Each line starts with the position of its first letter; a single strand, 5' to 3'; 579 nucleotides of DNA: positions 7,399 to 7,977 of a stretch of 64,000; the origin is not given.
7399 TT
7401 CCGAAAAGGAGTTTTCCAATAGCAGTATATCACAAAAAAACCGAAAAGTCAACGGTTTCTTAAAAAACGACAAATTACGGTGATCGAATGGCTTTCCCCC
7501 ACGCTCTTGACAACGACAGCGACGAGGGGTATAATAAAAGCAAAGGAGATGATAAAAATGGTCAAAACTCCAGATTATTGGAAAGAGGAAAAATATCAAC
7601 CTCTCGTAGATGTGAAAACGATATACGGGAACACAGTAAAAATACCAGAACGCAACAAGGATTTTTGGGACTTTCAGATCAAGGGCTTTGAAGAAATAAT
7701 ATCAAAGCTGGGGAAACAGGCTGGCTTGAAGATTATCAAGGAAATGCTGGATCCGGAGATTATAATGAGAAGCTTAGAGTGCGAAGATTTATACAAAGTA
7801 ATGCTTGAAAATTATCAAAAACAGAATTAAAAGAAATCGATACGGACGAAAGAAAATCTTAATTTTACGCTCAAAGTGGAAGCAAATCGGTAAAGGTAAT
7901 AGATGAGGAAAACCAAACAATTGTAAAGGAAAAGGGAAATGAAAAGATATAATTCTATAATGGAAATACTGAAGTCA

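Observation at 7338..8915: Four tandem promoter -> long-hairpin -> U-tract units on the minus strand: a candidate multicopy sRNA family of unknown function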

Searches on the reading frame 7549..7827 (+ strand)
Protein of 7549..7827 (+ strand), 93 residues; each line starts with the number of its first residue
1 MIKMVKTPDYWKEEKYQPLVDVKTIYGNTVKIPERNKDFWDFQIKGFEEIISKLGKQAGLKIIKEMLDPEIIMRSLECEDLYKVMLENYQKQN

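Call 9: search_protein_families(library=pfam, proteins=[window:7549-7827:+], max_evalue=1)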
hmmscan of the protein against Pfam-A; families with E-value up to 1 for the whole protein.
seq(93 aa): 1 family
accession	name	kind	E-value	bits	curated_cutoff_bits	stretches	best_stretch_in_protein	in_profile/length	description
PF03201.21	HMD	-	0.0055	17.4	23.1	1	26-77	26-77/97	H2-forming N5,N10-methylene-tetrahydromethanopterin dehydrogenase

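Call 10: search_protein_families(library=phrogs, proteins=[window:7549-7827:+], max_evalue=1)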
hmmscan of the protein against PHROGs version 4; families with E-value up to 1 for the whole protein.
seq(93 aa): 1 family
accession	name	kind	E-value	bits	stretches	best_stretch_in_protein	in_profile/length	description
phrog_15270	-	unknown function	0.076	13.9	1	20-84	36-87/137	-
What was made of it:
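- Tried and rejected: Pfam and PHROGs scans of ORF56, ORF60 and ORF93 gave no family (calls 9, 10).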

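Call 14: find_homologous_proteins(query=window:7549-7827:+, max_evalue=0.01)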
Query seq(93 aa) (93 aa): 5 proteins with E <= 0.01 among 6 candidates.
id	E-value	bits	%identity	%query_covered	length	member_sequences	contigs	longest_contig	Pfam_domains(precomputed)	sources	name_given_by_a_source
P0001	1.8e-50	186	96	97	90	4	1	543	-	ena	-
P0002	4.1e-33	131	69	98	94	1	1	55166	-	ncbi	-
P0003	3.6e-32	128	70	97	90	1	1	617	-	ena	-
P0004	5.8e-10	57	48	94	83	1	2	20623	-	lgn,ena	-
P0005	5.8e-9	54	55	52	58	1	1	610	-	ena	-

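Call 15: find_encoding_contigs(protein=P0002, flank=10000, max_places=4)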
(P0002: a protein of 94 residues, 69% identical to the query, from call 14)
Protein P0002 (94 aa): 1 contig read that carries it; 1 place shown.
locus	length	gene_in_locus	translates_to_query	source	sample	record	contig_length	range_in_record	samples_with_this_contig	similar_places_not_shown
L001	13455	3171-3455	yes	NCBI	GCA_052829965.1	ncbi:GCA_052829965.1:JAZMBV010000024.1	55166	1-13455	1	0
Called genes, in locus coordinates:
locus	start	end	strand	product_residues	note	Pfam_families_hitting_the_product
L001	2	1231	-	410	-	?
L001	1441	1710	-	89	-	PF00312:Ribosomal_S15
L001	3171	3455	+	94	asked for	-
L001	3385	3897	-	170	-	-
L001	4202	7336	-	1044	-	PF13491:FtsK_4TM, PF17854:FtsK_alpha, PF01580:FtsK_SpoIIIE, PF09397:FtsK_gamma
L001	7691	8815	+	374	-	PF00154:RecA_N, PF08423:Rad51, PF06745:ATPase (weak), PF21096:RecA_C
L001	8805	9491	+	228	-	PF21982:RecX_HTH1 (weak), PF21981:RecX_HTH3 (faint)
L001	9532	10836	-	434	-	PF03952:Enolase_N, PF00113:Enolase_C, PF13378:MR_MLE_C (weak)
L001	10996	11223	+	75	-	-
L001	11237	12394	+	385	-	PF00266:Aminotran_5, PF01212:Beta_elim_lyase (weak)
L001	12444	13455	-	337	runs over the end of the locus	PF00248:Aldo_ket_red, PF13183:Fer4_8 (weak), PF13187:Fer4_9, PF13534:Fer4_17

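Call 16: find_encoding_contigs(protein=P0004, flank=10000, max_places=4)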
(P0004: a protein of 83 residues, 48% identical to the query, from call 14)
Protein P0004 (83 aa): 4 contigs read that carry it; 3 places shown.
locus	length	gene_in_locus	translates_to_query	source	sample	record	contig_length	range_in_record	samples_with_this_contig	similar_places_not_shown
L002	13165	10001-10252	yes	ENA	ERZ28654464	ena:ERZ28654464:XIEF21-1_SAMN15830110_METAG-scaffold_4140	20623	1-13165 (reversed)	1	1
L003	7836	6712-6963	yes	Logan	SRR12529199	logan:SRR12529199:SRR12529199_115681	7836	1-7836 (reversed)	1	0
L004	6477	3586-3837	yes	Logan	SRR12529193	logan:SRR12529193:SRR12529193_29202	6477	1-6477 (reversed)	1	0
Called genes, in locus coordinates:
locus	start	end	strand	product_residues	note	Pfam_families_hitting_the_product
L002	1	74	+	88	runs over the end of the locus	-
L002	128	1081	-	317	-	-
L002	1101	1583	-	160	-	PF02464:CinA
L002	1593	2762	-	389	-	PF22025:ThiI_fer, PF02926:THUMP, PF02568:ThiI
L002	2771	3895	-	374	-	PF00266:Aminotran_5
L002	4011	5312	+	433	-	PF01235:Na_Ala_symp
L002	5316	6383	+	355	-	PF01321:Creatinase_N, PF00557:Peptidase_M24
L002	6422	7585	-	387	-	PF01594:AI-2E_transport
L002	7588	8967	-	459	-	PF02397:Bac_transf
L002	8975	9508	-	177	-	PF06177:QueT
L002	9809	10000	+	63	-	-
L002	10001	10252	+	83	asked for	-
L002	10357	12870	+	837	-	PF18819:MuF_C (weak)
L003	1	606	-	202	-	?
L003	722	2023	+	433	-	PF01235:Na_Ala_symp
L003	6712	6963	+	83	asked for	-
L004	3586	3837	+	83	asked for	-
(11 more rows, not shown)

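Call 24: search_protein_families(library=pfam, proteins=[L001:2150-3170:+, L001:3410-4200:+, L002:10357-12870:+, L002:9809-10000:+], max_evalue=1)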
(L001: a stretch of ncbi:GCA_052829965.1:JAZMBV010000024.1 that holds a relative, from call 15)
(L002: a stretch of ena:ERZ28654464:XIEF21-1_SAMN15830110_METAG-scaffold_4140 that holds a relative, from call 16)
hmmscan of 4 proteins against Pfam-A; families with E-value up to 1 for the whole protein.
L001:2150-3170:+ (340 aa): 1 family
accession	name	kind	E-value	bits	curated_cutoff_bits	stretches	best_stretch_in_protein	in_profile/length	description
PF18798.6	LPD3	-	1.3e-06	29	27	1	147-249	5-114/114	Large polyvalent protein-associated domain 3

L001:3410-4200:+ (263 aa): 1 family
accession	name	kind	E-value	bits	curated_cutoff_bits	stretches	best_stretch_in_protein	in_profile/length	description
PF18760.7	ART-PolyVal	-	2.2e-07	32.2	31.2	1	41-188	2-136/140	ADP-Ribosyltransferase in polyvalent proteins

L002:10357-12870:+ (837 aa): 5 families
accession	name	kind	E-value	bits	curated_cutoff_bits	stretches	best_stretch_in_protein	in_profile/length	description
PF18819.6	MuF_C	-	1e-08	35.6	27.6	1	456-555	7-102/103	Phage MuF-C-terminal domain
PF05120.17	GvpG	-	0.011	16.3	30.6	1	612-639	35-62/67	Gas vesicle protein G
PF09851.14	SHOCT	-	0.041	14.1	27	1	619-633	8-22/28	Short C-terminal domain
PF18495.6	VbhA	-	0.21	12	25.9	1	613-636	22-45/47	Antitoxin VbhA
PF17200.10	sCache_2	-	0.49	10.8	25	0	612-643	18-49/155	Single Cache domain 2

L002:9809-10000:+ (63 aa): 1 family
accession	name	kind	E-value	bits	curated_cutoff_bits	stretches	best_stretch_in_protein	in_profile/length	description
PF18196.7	Cdh1_DBD_1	-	0.0055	17.4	26.4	1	18-55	31-68/120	Chromodomain helicase DNA-binding domain 1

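Call 26: find_related_loci(query=A2, collection=genome_contigs, flank=6000)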
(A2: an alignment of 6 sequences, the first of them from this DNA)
Query A2 (93 aa) in genome_contigs; peptide patterns used: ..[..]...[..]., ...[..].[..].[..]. (x = any residue, [..] = any of these).
28 stretches matched a pattern; 8 encode a relative of the query (tblastn E <= 1e-3); 8 distinct loci.
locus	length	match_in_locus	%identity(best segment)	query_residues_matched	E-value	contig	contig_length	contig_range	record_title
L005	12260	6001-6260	55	4-90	3e-22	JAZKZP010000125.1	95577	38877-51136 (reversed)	MAG: Eubacteriales bacterium isolate T1900045086_TC20190080.MAGScoT_cleanbin_000039 SGB_4687_k141_2363730, whole genome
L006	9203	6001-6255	39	5-93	4e-17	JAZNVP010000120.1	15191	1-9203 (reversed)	MAG: Oscillospiraceae bacterium isolate T1900044789_TS20190255.MAGScoT_cleanbin_000005 SGB_2637_k141_94139, whole genome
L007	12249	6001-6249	42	5-91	1e-16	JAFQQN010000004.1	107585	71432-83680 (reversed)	MAG: Clostridia bacterium isolate RGIG2059 Goat_Colon-2__c219916, whole genome shotgun sequence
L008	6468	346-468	66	5-45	8e-16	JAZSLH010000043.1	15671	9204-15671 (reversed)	MAG: Acutalibacteraceae bacterium isolate T1900044558_TS20190024.MAGScoT_cleanbin_000029 SGB_335_k141_3210387, whole gen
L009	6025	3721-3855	62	4-46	7e-15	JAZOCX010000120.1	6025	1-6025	MAG: Eubacteriales bacterium isolate T1900044754_TS20190420.MAGScoT_cleanbin_000124 SGB_2259_k141_1438802, whole genome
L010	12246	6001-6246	36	3-93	2e-13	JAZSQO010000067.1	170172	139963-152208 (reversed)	MAG: Acutalibacteraceae bacterium isolate T1900044542_TS20190008.MAGScoT_cleanbin_000036 SGB_79_k141_1666926, whole geno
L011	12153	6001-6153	53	4-54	3e-13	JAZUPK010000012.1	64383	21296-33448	MAG: Acutalibacteraceae bacterium isolate T1900044867_TS20190333.MAGScoT_cleanbin_000018 SGB_3135_k141_1359346, whole ge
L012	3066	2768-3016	39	5-91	1e-11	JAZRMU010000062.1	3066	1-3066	MAG: Acutalibacteraceae bacterium isolate T1900045419_YK20190109.MAGScoT_cleanbin_000021 SGB_7038_k141_1041413, whole ge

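Call 30: search_protein_families(library=pfam, proteins=[L007:3387-10475:+, L011:3936-10847:+, L008:3-5978:+, L006:5502-8675:+], max_evalue=0.01)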
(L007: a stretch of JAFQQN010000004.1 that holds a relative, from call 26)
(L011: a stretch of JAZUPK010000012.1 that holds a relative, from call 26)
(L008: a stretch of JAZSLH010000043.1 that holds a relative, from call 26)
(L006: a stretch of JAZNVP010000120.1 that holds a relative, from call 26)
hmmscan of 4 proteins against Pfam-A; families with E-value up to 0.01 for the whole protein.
L007:3387-10475:+ (2363 aa): 2 families
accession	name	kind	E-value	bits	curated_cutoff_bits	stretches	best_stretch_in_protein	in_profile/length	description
PF18857.6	LPD38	-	4.6e-20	72.9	27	1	1967-2118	2-163/189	Large polyvalent protein associated domain 38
PF24760.1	TPR_IF140_C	-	0.0077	17.1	27.4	0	80-131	14-64/124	IF140 C-terminal TPR domain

L011:3936-10847:+ (2304 aa): 2 families
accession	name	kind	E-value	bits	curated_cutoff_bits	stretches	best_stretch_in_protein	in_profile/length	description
PF18812.6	PBECR3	-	3.7e-12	46.6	30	1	1291-1410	3-110/115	phage-Barnase-EndoU-ColicinE5/D-RelE like nuclease3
PF18760.7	ART-PolyVal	-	3.8e-10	41.1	31.2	1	798-953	1-136/140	ADP-Ribosyltransferase in polyvalent proteins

L008:3-5978:+ (1992 aa): 3 families
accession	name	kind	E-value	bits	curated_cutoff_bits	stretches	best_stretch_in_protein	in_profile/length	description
PF18819.6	MuF_C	-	4.2e-08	33.7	27.6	1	708-822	5-102/103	Phage MuF-C-terminal domain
PF22746.1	SHOCT-like_DUF2089-C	-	5e-06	26.4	27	1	905-926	3-24/32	SHOCT-like domain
PF18760.7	ART-PolyVal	-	7.4e-05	24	31.2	1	226-373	2-134/140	ADP-Ribosyltransferase in polyvalent proteins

L006:5502-8675:+ (1058 aa): 2 families
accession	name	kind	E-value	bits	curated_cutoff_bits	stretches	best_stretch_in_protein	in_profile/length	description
PF18760.7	ART-PolyVal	-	4e-11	44.3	31.2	1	277-432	1-136/140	ADP-Ribosyltransferase in polyvalent proteins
PF18495.6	VbhA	-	0.0036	17.7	25.9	0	911-935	20-44/47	Antitoxin VbhA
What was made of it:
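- On Type I toxin-antitoxin: In relatives the sense partners are MuF_C, PBECR3 or LPD3 domains (calls 24, 30).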

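Call 38: find_related_loci(query=A2, collection=viral_contigs, flank=10000)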
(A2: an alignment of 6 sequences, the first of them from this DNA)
Query A2 (93 aa) in viral_contigs; peptide patterns used: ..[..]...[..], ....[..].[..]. (x = any residue, [..] = any of these).
23 stretches matched a pattern, but none encodes a relative of the query by tblastn (E <= 1e-3).

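Call 39: find_related_loci(query=A2, collection=metagenome_contigs, flank=10000)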
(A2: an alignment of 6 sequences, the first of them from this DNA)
Query A2 (93 aa) in metagenome_contigs; peptide patterns used: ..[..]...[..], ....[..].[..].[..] (x = any residue, [..] = any of these).
600 stretches matched a pattern, but none encodes a relative of the query by tblastn (E <= 1e-3).

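Call 41: search_dna_similar(query=window:7549-7827:+, collection=phages, mode=protein, max_evalue=0.001)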
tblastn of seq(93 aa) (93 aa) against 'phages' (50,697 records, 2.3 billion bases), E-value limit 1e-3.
No match.

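Call 42: search_dna_similar(query=window:7549-7827:+, collection=plasmids, mode=protein, max_evalue=0.001)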
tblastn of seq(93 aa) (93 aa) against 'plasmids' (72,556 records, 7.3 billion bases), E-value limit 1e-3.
No match.

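Call 59: find_encoding_contigs(protein=P0001, flank=3000, max_places=5)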
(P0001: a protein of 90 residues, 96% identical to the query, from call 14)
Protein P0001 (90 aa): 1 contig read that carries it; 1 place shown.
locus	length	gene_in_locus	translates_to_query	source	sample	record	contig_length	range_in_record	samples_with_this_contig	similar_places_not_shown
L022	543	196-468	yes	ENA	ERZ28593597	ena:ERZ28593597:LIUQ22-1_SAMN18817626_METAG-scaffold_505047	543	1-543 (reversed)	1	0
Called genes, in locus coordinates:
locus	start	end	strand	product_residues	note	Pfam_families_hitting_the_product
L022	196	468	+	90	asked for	-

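Call 60: find_encoding_contigs(protein=P0003, flank=3000, max_places=5)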
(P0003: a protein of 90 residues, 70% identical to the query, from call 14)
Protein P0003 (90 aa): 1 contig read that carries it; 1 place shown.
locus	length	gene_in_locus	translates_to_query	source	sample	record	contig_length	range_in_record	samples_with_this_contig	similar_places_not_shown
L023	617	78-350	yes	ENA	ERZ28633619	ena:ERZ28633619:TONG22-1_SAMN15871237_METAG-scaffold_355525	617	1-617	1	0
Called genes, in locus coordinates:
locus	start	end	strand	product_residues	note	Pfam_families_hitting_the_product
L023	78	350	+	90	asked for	-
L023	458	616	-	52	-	?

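Call 66: search_protein_families(library=phrogs, proteins=[L011:240-599:+, L011:629-2890:+, L011:2890-3939:+, L011:3951-5900:+, L007:316-2520:+, L007:2521-3396:+, L007:3408-5900:+, L007:10520-10861:-, L007:11453-11980:-], max_evalue=0.00001)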
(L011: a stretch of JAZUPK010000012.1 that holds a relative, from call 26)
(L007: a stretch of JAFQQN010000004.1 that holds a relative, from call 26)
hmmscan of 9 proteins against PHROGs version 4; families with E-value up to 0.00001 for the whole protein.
L011:240-599:+ (119 aa): 0 families

L011:629-2890:+ (753 aa): 1 family
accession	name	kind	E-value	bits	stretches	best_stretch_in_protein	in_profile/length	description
phrog_3287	-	head and packaging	3.2e-11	43.8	1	391-727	165-499/524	virion structural protein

L011:2890-3939:+ (349 aa): 0 families

L011:3951-5900:+ (650 aa): 0 families

L007:316-2520:+ (734 aa): 1 family
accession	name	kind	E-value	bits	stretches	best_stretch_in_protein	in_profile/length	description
phrog_3287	-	head and packaging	4e-08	33.5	1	370-666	168-463/524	virion structural protein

L007:2521-3396:+ (291 aa): 0 families

L007:3408-5900:+ (831 aa): 0 families

L007:10520-10861:- (113 aa): 0 families

L007:11453-11980:- (175 aa): 0 families

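Call 94: predict_structure(alignment_id=A2)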
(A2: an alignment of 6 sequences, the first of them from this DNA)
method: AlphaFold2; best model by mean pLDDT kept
length: 93 residues; sequences in the alignment: 6
mean_pLDDT: 82.9   pTM: 0.72
mean pLDDT of the five models: 82.9, 80.8, 78.1, 77.1, 76.4
residues with pLDDT >= 90: 43; 70-90: 33; 50-70: 9; < 50: 8
segments of 3 or more residues with pLDDT < 50: 1-3, 89-93
pLDDT, mean of each block of 10 residues (from residue 1): 68 94 88 94 93 92 82 76 73 33
secondary structure, 60 per line:
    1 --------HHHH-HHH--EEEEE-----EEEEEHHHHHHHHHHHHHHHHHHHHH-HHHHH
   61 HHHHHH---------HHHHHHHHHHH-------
elements in order: H9-12 E19-23 E29-33 H34-54 H56-66 H76-86
